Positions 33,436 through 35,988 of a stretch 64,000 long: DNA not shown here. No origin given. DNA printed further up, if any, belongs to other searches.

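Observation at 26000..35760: Tandem DUF4331 T9SS cargo paralogs (mature N-terminus SSHREAP) clustered with TPR protein, double-NicO metal transporter and sigma-E/ChrR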

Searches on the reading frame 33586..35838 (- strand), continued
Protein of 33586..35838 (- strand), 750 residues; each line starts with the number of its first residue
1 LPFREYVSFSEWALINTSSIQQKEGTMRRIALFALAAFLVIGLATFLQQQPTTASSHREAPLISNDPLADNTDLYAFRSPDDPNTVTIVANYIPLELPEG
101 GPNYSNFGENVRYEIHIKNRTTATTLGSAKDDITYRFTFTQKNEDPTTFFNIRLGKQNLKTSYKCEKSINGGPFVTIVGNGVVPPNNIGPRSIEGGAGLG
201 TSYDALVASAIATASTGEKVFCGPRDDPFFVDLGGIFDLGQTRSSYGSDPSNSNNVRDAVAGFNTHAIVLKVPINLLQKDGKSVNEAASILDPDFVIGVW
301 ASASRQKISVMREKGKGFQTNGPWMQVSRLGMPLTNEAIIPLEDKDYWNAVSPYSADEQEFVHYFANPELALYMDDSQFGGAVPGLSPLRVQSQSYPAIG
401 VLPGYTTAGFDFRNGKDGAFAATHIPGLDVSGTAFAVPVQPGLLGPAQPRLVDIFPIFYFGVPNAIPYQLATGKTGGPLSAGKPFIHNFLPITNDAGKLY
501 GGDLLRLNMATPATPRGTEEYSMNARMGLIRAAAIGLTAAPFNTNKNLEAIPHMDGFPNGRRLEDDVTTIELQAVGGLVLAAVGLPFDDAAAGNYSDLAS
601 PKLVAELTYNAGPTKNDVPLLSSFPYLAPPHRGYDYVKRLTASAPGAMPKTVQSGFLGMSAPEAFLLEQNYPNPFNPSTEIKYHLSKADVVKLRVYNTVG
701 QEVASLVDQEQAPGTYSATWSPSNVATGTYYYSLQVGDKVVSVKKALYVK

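Call 32: find_related_loci(query=A1, collection=genome_contigs, flank=10000)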
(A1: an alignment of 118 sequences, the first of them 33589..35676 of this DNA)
Query A1 (696 aa) in genome_contigs; peptide patterns used: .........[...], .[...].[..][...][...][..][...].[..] (x = any residue, [..] = any of these).
600 stretches matched a pattern (row limit reached: there are more); 590 encode a relative of the query (tblastn E <= 1e-3); the best 80 are kept; 80 distinct loci.
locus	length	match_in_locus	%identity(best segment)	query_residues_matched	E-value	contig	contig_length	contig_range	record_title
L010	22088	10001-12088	72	1-696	0e+0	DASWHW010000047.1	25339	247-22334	MAG TPA_asm: Bacteroidota bacterium isolate SMAG_U2852 k141_1907661, whole genome shotgun sequence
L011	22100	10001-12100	70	1-693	0e+0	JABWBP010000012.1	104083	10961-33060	MAG: Calditrichaceae bacterium isolate MAG_33 scaffold_438, whole genome shotgun sequence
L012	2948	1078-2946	70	1-611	0e+0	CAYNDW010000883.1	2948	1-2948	MAG TPA_asm: uncultured Cytophagia bacterium isolate binchicken_co248_448 genome assembly, contig: NODE_76461_length_294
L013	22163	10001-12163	61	1-696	0e+0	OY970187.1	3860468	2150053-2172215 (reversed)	MAG: Rubricoccaceae bacterium isolate MFD03250.bin.2.52 genome assembly, chromosome: 1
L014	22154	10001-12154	57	1-695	0e+0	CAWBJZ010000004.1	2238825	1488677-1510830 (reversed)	MAG: Rubricoccaceae bacterium isolate MFD03250.bin.2.44 genome assembly, contig: contig_9974, whole genome shotgun seque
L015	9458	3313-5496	57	1-696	0e+0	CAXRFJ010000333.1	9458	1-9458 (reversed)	MAG: Rubrivirga sp. isolate CJ05B_8.35 genome assembly, contig: k141_999211, whole genome shotgun sequence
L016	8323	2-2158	55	18-696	0e+0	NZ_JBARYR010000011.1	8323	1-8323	MAG: Rubrivirga sp. isolate MFD12159_ilm_asm_bin22 k127_53123, whole genome shotgun sequence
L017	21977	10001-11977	54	1-691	0e+0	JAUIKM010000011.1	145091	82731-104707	MAG: bacterium isolate Co_bin.359 NODE_1200_length_145091_cov_3.523813, whole genome shotgun sequence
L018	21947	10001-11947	54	1-696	0e+0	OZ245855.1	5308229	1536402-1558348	MAG: Edaphocola sp. isolate 1f5b9413-bed3-4992-be37-aea10cfaa3c7 genome assembly, chromosome: 1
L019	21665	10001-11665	61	1-585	0e+0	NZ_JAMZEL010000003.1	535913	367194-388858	Runella salmonicolor strain S5 contig3, whole genome shotgun sequence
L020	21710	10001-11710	60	1-603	0e+0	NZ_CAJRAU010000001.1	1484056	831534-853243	Dyadobacter linearis strain CECT 9623, whole genome shotgun sequence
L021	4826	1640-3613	53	1-687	0e+0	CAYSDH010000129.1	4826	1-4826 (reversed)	MAG TPA_asm: uncultured Flavobacteriales bacterium isolate SRP268394_co1_207 genome assembly, contig: NODE_24008_length_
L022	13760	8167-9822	62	1-584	0e+0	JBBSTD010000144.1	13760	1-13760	MAG: Cytophagales bacterium isolate SVL2_sbin.12 SVL2_sbin.12_K_310135_L_13760_cov_15.5004, whole genome shotgun sequenc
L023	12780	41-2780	54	1-691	0e+0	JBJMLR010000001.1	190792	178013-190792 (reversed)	MAG: Bacteroidia bacterium isolate H3_16_all_fractions_metab_conc_113_RIFCSPLOWO2_12_FULL_35_15_curated_45_0 k255_207303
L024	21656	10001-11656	61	1-585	0e+0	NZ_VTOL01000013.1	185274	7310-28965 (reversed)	Dyadobacter sp. 3J3 NODE_13, whole genome shotgun sequence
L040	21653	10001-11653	57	1-582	0e+0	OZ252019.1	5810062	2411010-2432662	MAG: Ilyomonas sp. isolate dbae6028-de51-4b60-b1a9-253db4e37382 genome assembly, chromosome: 1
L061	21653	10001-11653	58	1-579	0e+0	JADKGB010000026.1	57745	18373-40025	MAG: Flavobacteriales bacterium isolate Ribe_18-Q3-R11-54_BAT3C.87 tig00021263-10-590780, whole genome shotgun sequence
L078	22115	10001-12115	44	1-687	8e-164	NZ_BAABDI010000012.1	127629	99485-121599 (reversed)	Hymenobacter antarcticus strain JCM 17217 sequence12, whole genome shotgun sequence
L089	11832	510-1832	36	1-583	4e-85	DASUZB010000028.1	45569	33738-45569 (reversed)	MAG TPA_asm: Actinomycetes bacterium isolate SMAG_U1911 k141_15574, whole genome shotgun sequence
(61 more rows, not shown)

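Call 37: predict_structure(alignment_id=A1)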
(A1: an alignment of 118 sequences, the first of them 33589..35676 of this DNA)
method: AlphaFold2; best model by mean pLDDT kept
length: 696 residues; sequences in the alignment: 118
mean_pLDDT: 91.7   pTM: 0.84
mean pLDDT of the five models: 91.7, 91.5, 90.7, 90.2, 89.2
residues with pLDDT >= 90: 550; 70-90: 114; 50-70: 19; < 50: 13
segments of 3 or more residues with pLDDT < 50: 595-606
pLDDT, mean of each block of 10 residues (from residue 1): 80 96 98 98 90 97 98 97 97 92 96 98 98 95 95 98 98 96 89 89 94 98 97 97 98 94 93 96 95 97 97 96 93 93 92 95 95 92 95 96 95 90 87 97 98 98 91 94 85 93 98 96 84 75 74 91 96 96 79 49 50 68 90 92 95 95 93 94 89 90
secondary structure, 60 per line:
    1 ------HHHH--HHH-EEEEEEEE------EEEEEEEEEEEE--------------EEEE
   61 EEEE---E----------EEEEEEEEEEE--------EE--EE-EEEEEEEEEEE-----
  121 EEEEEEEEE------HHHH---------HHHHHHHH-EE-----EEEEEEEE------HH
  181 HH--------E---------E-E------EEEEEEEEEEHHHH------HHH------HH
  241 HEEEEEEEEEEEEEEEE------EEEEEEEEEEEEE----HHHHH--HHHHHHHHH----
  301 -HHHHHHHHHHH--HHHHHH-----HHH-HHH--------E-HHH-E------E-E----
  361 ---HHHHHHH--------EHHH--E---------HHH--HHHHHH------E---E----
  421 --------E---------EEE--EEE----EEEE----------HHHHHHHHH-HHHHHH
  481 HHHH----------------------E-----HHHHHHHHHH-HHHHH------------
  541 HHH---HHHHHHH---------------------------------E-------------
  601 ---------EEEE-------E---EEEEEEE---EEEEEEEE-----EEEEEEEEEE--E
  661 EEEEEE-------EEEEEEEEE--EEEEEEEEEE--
elements in order (helices of 4 or more, strands of 3 or more residues): H7-10 E17-24 E31-42 E57-64 E79-89 E105-115 E121-129 H136-139 H149-156 E165-172 H179-182 E210-219 H220-223 E242-257 E264-276 H281-285 H288-296 H302-312 H315-320 H364-370 H400-405 E439-441 E444-446 E451-454 H465-473 H475-484 H513-522 H524-528 H547-553 E610-613 E625-631 E635-642 E648-657 E660-666 E674-682 E685-694

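Call 47: search_protein_families(library=pfam, proteins=[L018:13396-14064:+, L089:2979-4805:+, L089:1843-3255:+, L078:13541-14281:+, L040:15535-16215:+], max_evalue=0.1)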
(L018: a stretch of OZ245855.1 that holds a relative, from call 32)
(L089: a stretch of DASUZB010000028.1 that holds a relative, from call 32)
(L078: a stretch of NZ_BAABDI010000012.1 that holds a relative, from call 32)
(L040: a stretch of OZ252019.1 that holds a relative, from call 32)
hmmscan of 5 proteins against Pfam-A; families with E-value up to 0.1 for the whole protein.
L018:13396-14064:+ (222 aa): 2 families
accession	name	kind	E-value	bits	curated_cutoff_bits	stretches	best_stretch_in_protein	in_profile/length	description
PF13795.12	HupE_UreJ_2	-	2.2e-44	151.3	24.5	1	42-188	1-153/156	HupE / UreJ protein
PF04955.18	HupE_UreJ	-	1.5e-08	34.8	23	1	43-197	22-167/179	HupE / UreJ protein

L089:2979-4805:+ (608 aa): 2 families
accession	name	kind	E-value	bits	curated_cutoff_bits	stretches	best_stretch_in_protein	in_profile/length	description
PF03824.22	NicO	-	2.8e-07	30.6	27.7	1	348-598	4-277/287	High-affinity nickel-transport protein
PF13386.12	DsbD_2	-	0.00058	20.2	24.9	1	502-570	117-185/199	Cytochrome C biogenesis protein transmembrane region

L089:1843-3255:+ (470 aa): 9 families
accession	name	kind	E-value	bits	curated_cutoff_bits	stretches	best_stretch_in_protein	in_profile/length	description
PF07719.23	TPR_2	-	3.7e-10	39.6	27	0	406-437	1-32/34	Tetratricopeptide repeat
PF14559.12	TPR_19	-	1.2e-08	35.5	25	3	135-190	2-57/68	Tetratricopeptide repeat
PF13181.12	TPR_8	-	9.4e-07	29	25.7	0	163-190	6-33/34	Tetratricopeptide repeat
PF13424.12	TPR_12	-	3.2e-06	27.7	30.1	1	111-153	28-74/77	Tetratricopeptide repeat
PF13432.12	TPR_16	-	4.8e-06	27.4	32.7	4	129-192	2-65/65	Tetratricopeptide repeat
PF13428.12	TPR_14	-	4.6e-05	24.1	23.5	1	376-414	5-43/44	Tetratricopeptide repeat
PF00515.34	TPR_1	-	6.2e-05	23.1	27.8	0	406-437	1-32/34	Tetratricopeptide repeat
PF12895.13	ANAPC3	-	0.016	15.9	27.2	0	137-189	2-53/82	Anaphase-promoting complex, cyclosome, subunit 3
PF13176.12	TPR_7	-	0.027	15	27.9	0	164-193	5-34/36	Tetratricopeptide repeat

L078:13541-14281:+ (246 aa): 1 family
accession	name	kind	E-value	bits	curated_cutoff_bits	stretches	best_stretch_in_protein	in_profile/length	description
PF13795.12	HupE_UreJ_2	-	4.7e-47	160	24.5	1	67-214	1-154/156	HupE / UreJ protein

L040:15535-16215:+ (226 aa): 3 families
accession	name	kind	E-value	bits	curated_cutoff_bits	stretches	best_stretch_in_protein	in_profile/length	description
PF13795.12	HupE_UreJ_2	-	1.3e-46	158.5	24.5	1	47-191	1-151/156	HupE / UreJ protein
PF04955.18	HupE_UreJ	-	2.1e-07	31.1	23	1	22-188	6-153/179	HupE / UreJ protein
PF15013.11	CCSMST1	-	0.088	13.4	26.1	0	195-222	26-50/74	CCSMST1 family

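Call 111: search_protein_families(library=pfam, proteins=[L018:8143-9900:+, L018:9848-11950:+, L019:9917-11677:+, L019:11705-13741:+, L040:9773-11674:+, L040:11693-13948:+, L061:9875-11665:+, L061:11684-14371:+, L061:14558-16624:+, L008:12683-14878:+], max_evalue=0.01)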
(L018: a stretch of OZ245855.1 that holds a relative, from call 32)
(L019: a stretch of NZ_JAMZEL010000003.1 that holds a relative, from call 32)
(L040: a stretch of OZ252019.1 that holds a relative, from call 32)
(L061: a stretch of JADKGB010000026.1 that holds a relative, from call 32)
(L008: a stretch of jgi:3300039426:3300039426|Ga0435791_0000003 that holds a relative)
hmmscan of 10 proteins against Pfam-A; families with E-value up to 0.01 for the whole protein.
L018:8143-9900:+ (585 aa): 1 family
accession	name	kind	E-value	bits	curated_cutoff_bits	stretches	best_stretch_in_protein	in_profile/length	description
PF14224.11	DUF4331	-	6.9e-134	447.7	27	1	30-573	1-421/421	Domain of unknown function (DUF4331)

L018:9848-11950:+ (700 aa): 3 families
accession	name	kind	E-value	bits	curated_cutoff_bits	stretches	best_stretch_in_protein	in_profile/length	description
PF14224.11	DUF4331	-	7.1e-125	418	27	1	52-589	1-421/421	Domain of unknown function (DUF4331)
PF18962.6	Por_Secre_tail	-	7.9e-09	36.1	27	1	621-692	2-70/75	Secretion system C-terminal sorting domain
PF13860.13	FlgD_ig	-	5.3e-06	26.8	27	1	635-686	18-75/79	FlgD Ig-like domain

L019:9917-11677:+ (586 aa): 1 family
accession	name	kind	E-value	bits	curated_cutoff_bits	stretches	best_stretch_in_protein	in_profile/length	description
PF14224.11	DUF4331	-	3.5e-126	422.3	27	1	29-574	1-421/421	Domain of unknown function (DUF4331)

L019:11705-13741:+ (678 aa): 1 family
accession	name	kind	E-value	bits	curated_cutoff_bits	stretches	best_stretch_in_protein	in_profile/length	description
PF14224.11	DUF4331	-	6.8e-124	414.7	27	1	27-566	1-421/421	Domain of unknown function (DUF4331)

L040:9773-11674:+ (633 aa): 1 family
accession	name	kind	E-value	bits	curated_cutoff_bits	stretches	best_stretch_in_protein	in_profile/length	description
PF14224.11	DUF4331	-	8e-127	424.4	27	1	77-621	1-421/421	Domain of unknown function (DUF4331)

L040:11693-13948:+ (751 aa): 3 families
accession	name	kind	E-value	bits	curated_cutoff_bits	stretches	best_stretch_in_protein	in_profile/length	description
PF14224.11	DUF4331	-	3.3e-124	415.8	27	1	24-560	1-421/421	Domain of unknown function (DUF4331)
PF18962.6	Por_Secre_tail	-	1.6e-11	44.8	27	1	682-749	3-75/75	Secretion system C-terminal sorting domain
PF00754.31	F5_F8_type_C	-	0.00022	21.8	28.2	0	583-634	40-90/127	F5/8 type C domain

L061:9875-11665:+ (596 aa): 1 family
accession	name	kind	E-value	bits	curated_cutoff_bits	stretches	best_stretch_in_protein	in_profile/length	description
PF14224.11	DUF4331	-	4.9e-131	438.3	27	1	43-590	1-421/421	Domain of unknown function (DUF4331)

L061:11684-14371:+ (895 aa): 2 families
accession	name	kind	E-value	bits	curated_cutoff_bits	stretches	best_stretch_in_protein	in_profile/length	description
PF14224.11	DUF4331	-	2.5e-128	429.4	27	1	23-566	1-421/421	Domain of unknown function (DUF4331)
PF18962.6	Por_Secre_tail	-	6.1e-07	30.1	27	1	814-893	1-74/75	Secretion system C-terminal sorting domain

L061:14558-16624:+ (688 aa): 3 families
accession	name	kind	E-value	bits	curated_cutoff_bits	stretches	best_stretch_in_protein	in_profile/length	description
PF14224.11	DUF4331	-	3.7e-126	422.2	27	1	28-566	1-421/421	Domain of unknown function (DUF4331)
PF18962.6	Por_Secre_tail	-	3.8e-07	30.7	27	1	610-678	3-68/75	Secretion system C-terminal sorting domain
PF13860.13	FlgD_ig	-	1e-06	29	27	1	616-676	11-77/79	FlgD Ig-like domain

L008:12683-14878:+ (731 aa): 4 families
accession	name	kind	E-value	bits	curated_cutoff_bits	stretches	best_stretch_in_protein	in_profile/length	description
PF14224.11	DUF4331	-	1.3e-111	374.3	27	1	29-604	1-421/421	Domain of unknown function (DUF4331)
PF13860.13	FlgD_ig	-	1.1e-05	25.7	27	1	659-711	20-69/79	FlgD Ig-like domain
PF18962.6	Por_Secre_tail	-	0.0006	20.5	27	1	644-719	2-66/75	Secretion system C-terminal sorting domain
PF13585.12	CHU_C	-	0.00078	20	27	1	660-717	25-72/86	CHU_C Type IX secretion signal domain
